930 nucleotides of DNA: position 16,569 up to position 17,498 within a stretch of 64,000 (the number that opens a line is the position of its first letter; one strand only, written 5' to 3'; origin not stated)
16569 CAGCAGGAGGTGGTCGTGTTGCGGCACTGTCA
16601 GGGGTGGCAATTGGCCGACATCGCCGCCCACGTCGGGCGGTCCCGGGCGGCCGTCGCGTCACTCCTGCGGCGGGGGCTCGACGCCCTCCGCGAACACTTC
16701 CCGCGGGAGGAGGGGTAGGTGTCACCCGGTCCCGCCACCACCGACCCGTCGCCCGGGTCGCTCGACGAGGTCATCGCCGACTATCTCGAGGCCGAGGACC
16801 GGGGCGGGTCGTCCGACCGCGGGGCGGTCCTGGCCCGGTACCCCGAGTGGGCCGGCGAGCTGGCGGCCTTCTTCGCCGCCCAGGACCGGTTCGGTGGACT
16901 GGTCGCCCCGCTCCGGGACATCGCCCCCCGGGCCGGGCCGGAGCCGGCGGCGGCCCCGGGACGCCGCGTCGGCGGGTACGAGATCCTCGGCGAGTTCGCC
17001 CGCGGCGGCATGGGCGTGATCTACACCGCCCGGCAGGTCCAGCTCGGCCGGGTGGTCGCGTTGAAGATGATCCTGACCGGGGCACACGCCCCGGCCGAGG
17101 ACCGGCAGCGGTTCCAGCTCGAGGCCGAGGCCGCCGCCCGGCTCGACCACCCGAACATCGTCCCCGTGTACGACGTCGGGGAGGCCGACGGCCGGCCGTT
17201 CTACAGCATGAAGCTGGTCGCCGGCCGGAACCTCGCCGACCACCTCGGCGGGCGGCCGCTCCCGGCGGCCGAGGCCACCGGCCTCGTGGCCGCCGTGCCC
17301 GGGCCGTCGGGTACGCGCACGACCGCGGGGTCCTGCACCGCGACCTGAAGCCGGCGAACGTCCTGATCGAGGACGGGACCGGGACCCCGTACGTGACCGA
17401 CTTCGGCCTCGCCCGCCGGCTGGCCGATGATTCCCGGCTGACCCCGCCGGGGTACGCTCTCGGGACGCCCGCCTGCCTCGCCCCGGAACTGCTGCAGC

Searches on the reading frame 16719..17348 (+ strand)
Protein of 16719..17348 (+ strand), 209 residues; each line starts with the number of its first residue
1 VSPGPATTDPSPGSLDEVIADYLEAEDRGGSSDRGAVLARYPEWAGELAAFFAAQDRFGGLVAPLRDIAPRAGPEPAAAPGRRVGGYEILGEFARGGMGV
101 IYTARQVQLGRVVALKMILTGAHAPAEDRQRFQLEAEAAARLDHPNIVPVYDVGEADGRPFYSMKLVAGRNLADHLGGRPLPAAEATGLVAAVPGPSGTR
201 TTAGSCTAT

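Call 77: search_protein_families(library=pfam, proteins=[window:16719-17348:+], max_evalue=0.0001)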
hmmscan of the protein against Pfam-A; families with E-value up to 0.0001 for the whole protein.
window:16719-17348:+ (209 aa): 1 family
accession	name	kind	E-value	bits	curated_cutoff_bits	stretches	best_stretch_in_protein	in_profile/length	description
PF00069.31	Pkinase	-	4.4e-08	33.3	31.7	1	88-177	2-90/263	Protein kinase domain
